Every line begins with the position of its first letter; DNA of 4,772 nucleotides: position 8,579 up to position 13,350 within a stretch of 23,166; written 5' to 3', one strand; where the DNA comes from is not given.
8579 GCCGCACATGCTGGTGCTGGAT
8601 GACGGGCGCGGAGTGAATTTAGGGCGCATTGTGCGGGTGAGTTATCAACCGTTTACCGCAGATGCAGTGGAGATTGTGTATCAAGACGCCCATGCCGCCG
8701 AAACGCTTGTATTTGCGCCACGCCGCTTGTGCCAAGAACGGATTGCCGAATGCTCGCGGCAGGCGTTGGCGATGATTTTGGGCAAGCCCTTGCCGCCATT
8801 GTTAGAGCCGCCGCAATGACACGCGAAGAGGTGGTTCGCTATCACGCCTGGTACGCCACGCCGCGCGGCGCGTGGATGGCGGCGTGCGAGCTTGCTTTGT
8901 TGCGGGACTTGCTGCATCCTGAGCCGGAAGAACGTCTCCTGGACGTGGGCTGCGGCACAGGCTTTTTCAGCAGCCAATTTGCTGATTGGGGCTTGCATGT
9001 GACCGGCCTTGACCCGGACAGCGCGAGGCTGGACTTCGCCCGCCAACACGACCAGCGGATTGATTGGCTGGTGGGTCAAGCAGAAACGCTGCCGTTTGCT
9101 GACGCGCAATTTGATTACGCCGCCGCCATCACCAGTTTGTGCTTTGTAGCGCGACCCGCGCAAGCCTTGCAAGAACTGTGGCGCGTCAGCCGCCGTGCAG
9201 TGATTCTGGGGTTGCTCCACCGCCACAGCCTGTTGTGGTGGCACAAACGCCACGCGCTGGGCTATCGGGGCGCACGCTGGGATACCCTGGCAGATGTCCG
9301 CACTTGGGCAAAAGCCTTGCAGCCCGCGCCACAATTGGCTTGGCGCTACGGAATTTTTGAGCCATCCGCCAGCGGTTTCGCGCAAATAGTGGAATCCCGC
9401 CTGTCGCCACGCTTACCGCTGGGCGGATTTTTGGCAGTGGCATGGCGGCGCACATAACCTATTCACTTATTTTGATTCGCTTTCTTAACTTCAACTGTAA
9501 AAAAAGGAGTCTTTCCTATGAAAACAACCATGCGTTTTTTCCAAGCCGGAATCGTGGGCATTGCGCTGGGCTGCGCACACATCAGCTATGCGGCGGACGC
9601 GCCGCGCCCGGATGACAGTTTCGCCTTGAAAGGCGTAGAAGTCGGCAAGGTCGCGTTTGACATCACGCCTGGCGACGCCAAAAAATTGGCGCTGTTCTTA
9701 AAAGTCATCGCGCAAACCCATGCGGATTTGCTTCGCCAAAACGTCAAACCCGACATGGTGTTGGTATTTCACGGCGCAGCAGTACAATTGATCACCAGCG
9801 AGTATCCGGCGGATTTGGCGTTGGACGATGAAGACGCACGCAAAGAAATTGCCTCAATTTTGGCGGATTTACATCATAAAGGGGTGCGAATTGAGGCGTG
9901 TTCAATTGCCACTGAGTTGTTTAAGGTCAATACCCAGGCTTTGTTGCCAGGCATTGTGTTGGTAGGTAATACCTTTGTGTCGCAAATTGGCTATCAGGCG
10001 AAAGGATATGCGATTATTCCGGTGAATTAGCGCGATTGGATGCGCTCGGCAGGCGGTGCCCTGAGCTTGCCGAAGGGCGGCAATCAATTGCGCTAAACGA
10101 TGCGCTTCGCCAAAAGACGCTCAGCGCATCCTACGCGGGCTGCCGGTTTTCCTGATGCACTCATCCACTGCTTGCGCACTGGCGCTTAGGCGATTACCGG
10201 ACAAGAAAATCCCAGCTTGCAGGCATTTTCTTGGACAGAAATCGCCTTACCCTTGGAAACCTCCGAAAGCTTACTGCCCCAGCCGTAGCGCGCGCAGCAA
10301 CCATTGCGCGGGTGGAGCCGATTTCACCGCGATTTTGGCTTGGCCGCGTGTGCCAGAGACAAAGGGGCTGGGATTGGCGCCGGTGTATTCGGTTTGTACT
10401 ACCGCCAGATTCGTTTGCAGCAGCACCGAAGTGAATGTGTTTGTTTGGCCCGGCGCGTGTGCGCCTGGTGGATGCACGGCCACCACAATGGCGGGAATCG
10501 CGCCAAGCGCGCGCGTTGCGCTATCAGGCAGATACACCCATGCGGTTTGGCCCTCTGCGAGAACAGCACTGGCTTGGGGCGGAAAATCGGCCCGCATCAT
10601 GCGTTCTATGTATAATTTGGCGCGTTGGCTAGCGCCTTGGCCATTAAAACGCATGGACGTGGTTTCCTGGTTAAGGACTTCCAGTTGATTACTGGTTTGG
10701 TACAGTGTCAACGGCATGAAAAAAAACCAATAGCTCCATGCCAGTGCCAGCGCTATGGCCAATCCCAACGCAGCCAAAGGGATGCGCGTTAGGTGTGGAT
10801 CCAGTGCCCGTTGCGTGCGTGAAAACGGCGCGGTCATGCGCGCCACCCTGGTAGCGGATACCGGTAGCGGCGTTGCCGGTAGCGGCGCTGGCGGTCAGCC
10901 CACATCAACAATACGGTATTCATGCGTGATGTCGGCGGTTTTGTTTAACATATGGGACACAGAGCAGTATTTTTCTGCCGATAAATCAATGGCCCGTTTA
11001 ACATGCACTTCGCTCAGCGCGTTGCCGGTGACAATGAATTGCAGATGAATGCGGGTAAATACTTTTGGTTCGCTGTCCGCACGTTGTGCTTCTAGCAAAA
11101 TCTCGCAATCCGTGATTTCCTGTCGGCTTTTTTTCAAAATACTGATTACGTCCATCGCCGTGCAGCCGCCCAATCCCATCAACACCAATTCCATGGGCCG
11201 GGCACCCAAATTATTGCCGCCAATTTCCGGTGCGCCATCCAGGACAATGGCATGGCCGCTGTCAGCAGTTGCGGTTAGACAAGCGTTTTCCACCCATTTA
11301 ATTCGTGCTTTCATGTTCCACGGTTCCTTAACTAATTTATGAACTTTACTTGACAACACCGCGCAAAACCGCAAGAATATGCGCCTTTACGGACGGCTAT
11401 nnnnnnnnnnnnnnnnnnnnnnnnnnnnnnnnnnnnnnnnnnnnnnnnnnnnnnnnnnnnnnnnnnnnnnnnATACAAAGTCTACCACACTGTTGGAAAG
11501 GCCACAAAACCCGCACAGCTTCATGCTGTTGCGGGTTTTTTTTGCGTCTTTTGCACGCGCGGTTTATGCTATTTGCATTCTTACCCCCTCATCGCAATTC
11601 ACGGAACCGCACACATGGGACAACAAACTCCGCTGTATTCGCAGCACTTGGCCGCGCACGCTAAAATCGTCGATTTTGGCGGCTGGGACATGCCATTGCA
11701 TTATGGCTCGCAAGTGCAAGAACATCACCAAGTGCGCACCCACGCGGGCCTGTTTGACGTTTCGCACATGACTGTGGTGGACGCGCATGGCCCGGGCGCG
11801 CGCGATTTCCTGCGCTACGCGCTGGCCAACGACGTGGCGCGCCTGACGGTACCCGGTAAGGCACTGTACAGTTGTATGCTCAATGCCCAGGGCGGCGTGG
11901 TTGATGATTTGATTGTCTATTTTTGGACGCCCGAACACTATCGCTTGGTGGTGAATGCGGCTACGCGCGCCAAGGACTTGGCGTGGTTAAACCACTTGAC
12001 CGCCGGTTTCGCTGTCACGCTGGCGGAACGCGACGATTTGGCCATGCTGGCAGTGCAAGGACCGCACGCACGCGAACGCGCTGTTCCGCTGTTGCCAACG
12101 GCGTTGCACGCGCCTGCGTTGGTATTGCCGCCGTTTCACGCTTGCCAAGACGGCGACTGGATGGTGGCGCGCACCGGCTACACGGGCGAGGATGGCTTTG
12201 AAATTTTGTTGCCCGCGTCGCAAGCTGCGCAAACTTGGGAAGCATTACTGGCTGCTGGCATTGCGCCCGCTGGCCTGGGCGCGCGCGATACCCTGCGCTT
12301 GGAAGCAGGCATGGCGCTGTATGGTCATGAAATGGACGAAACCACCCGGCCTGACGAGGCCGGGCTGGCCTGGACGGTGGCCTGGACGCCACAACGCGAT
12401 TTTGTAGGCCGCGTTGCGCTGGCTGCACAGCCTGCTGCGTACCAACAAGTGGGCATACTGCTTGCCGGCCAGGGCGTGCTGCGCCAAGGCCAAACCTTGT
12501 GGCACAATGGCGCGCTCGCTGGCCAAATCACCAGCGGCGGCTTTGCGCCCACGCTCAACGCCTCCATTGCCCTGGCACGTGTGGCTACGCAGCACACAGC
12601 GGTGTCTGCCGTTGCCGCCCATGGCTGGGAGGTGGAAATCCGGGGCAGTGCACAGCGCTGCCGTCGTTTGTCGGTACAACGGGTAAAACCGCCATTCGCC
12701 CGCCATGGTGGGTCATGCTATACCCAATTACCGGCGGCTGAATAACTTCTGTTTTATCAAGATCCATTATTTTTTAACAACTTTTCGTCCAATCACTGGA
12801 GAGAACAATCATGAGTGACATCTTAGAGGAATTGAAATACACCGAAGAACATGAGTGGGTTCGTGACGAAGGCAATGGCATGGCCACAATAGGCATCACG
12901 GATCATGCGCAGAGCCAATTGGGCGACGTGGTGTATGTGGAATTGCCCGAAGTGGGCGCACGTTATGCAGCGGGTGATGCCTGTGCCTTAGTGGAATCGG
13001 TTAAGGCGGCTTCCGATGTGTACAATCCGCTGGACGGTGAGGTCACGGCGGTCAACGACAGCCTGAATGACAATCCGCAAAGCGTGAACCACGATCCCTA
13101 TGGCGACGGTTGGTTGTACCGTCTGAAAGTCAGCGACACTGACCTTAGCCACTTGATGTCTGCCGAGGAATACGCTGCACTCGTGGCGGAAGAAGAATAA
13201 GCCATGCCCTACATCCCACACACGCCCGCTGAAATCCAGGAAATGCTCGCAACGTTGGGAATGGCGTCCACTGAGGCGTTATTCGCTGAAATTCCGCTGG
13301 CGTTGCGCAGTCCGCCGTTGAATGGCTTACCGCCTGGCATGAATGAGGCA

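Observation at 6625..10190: Roughly 3.5-kb islet bracketed by 52-bp direct repeats that duplicate the 3' end of the phosphoesterase gene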

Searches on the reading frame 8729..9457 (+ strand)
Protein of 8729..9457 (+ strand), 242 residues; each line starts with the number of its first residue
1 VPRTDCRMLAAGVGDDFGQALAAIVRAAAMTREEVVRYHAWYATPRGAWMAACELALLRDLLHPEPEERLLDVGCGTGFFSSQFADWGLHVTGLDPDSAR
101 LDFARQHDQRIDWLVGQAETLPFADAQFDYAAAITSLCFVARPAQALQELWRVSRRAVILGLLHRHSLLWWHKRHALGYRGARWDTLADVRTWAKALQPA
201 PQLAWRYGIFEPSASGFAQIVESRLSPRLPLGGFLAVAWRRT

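Call 4: search_protein_families(library=pfam, proteins=[window:8729-9457:+], max_evalue=0.01)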
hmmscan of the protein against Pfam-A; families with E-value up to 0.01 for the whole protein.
window:8729-9457:+ (242 aa): 9 families
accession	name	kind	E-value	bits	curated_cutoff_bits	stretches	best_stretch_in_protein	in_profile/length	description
PF08241.18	Methyltransf_11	-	9.8e-21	74.6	21.2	1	71-156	1-89/95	Methyltransferase domain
PF13649.12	Methyltransf_25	-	2.3e-17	63.9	27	1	71-155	2-94/97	Methyltransferase domain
PF13847.12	Methyltransf_31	-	9.8e-12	45.2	27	1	66-157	3-104/145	Methyltransferase domain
PF08242.18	Methyltransf_12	-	1.1e-10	42.5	30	1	71-153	1-91/98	Methyltransferase domain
PF13489.12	Methyltransf_23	-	1.3e-09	38.4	27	1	60-152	14-106/164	Methyltransferase domain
PF07021.18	MetW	-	7.6e-06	26.1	21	1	66-160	13-108/193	Methionine biosynthesis protein MetW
PF01209.24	Ubie_methyltran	-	1.1e-05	25.4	20.1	1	64-155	45-144/233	ubiE/COQ5 methyltransferase family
PF13679.12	Methyltransf_32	-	0.0044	17.4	27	1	57-113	16-78/143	Methyltransferase domain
PF05175.20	MTS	-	0.0067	16.5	23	1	57-106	22-73/170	Methyltransferase small domain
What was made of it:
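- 8816..9457 (+): SAM-dependent methyltransferase, 213 aa. It is intact and its start overlaps the p143 stop. Pfam Methyltransf_11 and Methyltransf_25 (call 4).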

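Call 22: search_protein_families(library=ncbifam, proteins=[window:8816-9457:+], max_evalue=0.1)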
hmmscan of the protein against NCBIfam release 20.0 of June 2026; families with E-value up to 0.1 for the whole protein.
window:8816-9457:+ (213 aa): 46 families (the best 25 are shown)
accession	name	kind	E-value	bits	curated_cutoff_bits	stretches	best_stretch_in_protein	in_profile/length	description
TIGR01934.1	MenG_MenH_UbiE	subfamily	3.6e-15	55.9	158.35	1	32-136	34-144/223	ubiquinone/menaquinone biosynthesis methyltransferase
NF045667.1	MTase_DVU1556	equivalog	1e-14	54.5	155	1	31-128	16-114/213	DVU_1556 family methyltransferase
NF007610.0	PRK10258.1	equivalog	1.7e-13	50.5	342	1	33-128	38-133/251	malonyl-ACP O-methyltransferase BioC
TIGR02072.1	BioC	equivalog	2.2e-12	47.3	184.95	1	29-144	27-145/244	malonyl-ACP O-methyltransferase BioC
NF001241.0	PRK00216.1-2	equivalog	2.3e-12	47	327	1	30-127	44-141/231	demethylmenaquinone methyltransferase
NF001244.0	PRK00216.1-5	equivalog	2.7e-12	46.5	216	1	33-136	44-159/236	bifunctional demethylmenaquinone methyltransferase/2-methoxy-6-polyprenyl-1,4-benzoquinol methylase UbiE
TIGR01983.1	UbiG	equivalog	1.4e-09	37.6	102.95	1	38-126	50-144/228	bifunctional 2-polyprenyl-6-hydroxyphenol methylase/3-demethylubiquinol 3-O-methyltransferase UbiG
NF043040.1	corrin_prot_MT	hypoth_equivalog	4.3e-09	36.1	180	1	36-110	40-120/216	corrinoid protein-associated methyltransferase CpaM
NF041255.1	mycofact_MftM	equivalog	1.1e-08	34.8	200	1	39-132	141-240/289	mycofactocin oligosaccharide methyltransferase MftM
NF047649.1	MTase_UXPK_star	exception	1.7e-08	33.8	460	1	36-127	76-175/283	methyltransferase/UXPK-star double selenoprotein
TIGR02021.1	BchM-ChlM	equivalog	8e-08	32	158.9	1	37-132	54-154/218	magnesium protoporphyrin IX methyltransferase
NF045825.1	FAmtase_mtf2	equivalog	2.3e-07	30.3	400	1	40-127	61-152/248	fatty-acid O-methyltransferase Mtf2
NF008300.0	PRK11088.1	equivalog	5.8e-07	29.3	303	1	35-109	83-162/272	23S rRNA (guanine(745)-N(1))-methyltransferase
NF004851.0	PRK06202.1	equivalog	1.6e-06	27.8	243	1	29-141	52-174/237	hypothetical protein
NF001243.0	PRK00216.1-4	equivalog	3.7e-06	26.4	235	1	37-126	47-144/237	demethylmenaquinone methyltransferase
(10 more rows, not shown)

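Call 23: search_protein_families(library=phrogs, proteins=[window:8816-9457:+], max_evalue=0.1)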
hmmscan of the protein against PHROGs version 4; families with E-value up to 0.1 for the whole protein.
window:8816-9457:+ (213 aa): 6 families
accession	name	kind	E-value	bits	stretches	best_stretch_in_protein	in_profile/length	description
phrog_22502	-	other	6e-08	33.7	1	39-143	73-185/276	methyltransferase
phrog_4752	-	other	0.0015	18.8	1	34-112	48-135/241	tRNA methyltransferase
phrog_23522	-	unknown function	0.012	16.2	1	40-124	54-143/273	-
phrog_27021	-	unknown function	0.069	13.7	1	31-77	82-128/223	-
phrog_11826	-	other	0.085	13.6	0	36-79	36-79/192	methyltransferase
phrog_8156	-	other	0.097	12.9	0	36-72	49-85/244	methyltransferase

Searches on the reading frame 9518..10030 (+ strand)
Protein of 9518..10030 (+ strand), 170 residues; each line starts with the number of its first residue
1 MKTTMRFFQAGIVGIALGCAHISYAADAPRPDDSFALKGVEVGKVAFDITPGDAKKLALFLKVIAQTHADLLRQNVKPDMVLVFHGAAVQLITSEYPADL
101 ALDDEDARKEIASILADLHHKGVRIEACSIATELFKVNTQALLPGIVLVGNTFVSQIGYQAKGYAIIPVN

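Call 4: search_protein_families(library=pfam, proteins=[window:9518-10030:+], max_evalue=0.01)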
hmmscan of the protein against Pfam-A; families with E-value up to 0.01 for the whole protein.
window:9518-10030:+ (170 aa): 2 families
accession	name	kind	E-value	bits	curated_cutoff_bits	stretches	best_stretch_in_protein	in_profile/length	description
PF02635.20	DsrE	-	1.2e-08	35.6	22.7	1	53-167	14-114/116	DsrE/DsrF-like family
PF13686.11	DrsE_2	-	8.3e-05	23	25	1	34-150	51-140/156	DsrE/DsrF/DrsH-like family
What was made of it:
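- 9518..10030 (+): DsrE-like protein, 170 aa, with an N-terminal signal-like segment. It is intact. Pfam DsrE (call 4).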

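Call 16: find_encoding_contigs(protein=window:9518-10030:+, flank=10000, max_places=10)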
Protein window:9518-10030:+ (170 aa): 4 contigs read that carry it; 2 places shown.
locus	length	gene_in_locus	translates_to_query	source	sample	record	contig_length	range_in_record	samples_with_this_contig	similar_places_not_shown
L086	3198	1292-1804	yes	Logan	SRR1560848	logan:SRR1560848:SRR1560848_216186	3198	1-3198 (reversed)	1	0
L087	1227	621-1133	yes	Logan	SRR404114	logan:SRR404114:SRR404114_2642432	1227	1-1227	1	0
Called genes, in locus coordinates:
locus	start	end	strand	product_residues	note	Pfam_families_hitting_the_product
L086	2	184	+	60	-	?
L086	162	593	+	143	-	-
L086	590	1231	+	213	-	PF13489:Methyltransf_23, PF01209:Ubie_methyltran (weak), PF07021:MetW (weak), PF13847:Methyltransf_31, PF08241:Methyltransf_11, PF08242:Methyltransf_12, PF13649:Methyltransf_25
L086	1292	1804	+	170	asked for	PF02635:DsrE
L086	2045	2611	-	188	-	-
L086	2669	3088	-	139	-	PF02566:OsmC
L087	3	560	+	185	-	?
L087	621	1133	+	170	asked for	PF02635:DsrE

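Call 22: search_protein_families(library=ncbifam, proteins=[window:9518-10030:+], max_evalue=0.1)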
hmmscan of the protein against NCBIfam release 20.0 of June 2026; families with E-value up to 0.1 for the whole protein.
window:9518-10030:+ (170 aa): 0 families

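Call 23: search_protein_families(library=phrogs, proteins=[window:9518-10030:+], max_evalue=0.1)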
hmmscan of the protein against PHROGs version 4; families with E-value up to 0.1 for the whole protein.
window:9518-10030:+ (170 aa): 1 family
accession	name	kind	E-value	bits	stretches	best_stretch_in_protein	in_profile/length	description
phrog_16219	-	unknown function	0.06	15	1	39-108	6-72/130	-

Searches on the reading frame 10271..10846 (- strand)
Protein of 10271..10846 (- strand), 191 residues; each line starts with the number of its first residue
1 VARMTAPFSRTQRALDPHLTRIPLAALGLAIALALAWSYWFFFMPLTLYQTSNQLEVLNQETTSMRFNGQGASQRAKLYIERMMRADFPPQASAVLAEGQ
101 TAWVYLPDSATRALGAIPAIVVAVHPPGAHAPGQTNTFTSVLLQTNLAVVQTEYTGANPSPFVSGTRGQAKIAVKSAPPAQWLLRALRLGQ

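Call 4: search_protein_families(library=pfam, proteins=[window:10271-10846:-], max_evalue=0.01)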
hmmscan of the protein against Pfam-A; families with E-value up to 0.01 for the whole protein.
window:10271-10846:- (191 aa): 0 families

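Call 15: find_encoding_contigs(protein=window:10271-10837:-, flank=10000, max_places=10)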
Protein window:10271-10837:- (188 aa): 3 contigs read that carry it; 1 place shown.
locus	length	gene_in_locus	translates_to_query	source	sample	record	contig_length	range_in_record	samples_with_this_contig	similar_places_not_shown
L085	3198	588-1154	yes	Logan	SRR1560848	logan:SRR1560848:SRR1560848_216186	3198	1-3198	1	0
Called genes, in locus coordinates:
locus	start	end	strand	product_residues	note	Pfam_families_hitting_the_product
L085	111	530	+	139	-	PF02566:OsmC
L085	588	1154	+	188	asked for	-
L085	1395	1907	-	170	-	PF02635:DsrE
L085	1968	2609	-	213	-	PF13489:Methyltransf_23, PF01209:Ubie_methyltran (weak), PF07021:MetW (weak), PF13847:Methyltransf_31, PF08241:Methyltransf_11, PF08242:Methyltransf_12, PF13649:Methyltransf_25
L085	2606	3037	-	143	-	-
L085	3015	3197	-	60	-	?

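Call 22: search_protein_families(library=ncbifam, proteins=[window:10271-10837:-], max_evalue=0.1)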
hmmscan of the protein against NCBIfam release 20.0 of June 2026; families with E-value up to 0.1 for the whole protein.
window:10271-10837:- (188 aa): 0 families

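Call 23: search_protein_families(library=phrogs, proteins=[window:10271-10837:-], max_evalue=0.1)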
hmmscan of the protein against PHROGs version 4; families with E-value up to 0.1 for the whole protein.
window:10271-10837:- (188 aa): 0 families

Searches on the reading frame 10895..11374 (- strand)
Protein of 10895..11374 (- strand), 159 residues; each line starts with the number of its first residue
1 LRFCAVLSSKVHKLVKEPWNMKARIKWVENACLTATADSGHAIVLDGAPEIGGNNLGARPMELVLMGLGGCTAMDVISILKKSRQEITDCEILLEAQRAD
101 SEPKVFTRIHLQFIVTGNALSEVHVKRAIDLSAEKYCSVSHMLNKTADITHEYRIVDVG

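Call 5: search_protein_families(library=pfam, proteins=[window:10895-11374:-], max_evalue=0.01)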
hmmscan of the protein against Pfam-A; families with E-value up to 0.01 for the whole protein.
window:10895-11374:- (159 aa): 1 family
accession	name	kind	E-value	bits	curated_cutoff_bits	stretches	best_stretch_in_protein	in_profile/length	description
PF02566.24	OsmC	-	1.3e-20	74.1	27.5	1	53-151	1-99/100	OsmC-like protein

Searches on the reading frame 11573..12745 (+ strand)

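Call 5: search_protein_families(library=pfam, proteins=[window:11573-12745:+], max_evalue=0.01)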
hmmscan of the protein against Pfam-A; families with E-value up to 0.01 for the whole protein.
window:11573-12745:+ (390 aa): 2 families
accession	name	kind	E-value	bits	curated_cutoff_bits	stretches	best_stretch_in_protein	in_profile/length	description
PF01571.26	GCV_T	-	1.8e-84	283.4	25.6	1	21-268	1-255/255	Aminomethyltransferase folate-binding domain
PF08669.17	GCV_T_C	-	8.8e-14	51.6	25.9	1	291-375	2-78/80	Glycine cleavage T-protein C-terminal barrel domain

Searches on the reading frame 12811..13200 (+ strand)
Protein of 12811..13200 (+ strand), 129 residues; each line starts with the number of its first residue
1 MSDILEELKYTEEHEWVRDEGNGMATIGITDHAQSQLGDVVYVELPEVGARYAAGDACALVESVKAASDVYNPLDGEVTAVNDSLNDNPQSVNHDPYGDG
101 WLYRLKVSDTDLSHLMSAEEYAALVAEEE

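Call 5: search_protein_families(library=pfam, proteins=[window:12811-13200:+], max_evalue=0.01)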
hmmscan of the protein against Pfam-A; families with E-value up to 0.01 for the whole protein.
window:12811-13200:+ (129 aa): 1 family
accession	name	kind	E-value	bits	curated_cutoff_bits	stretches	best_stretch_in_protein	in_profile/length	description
PF01597.25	GCV_H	-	8.7e-47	158.5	22.2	1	8-127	1-121/122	Glycine cleavage H-protein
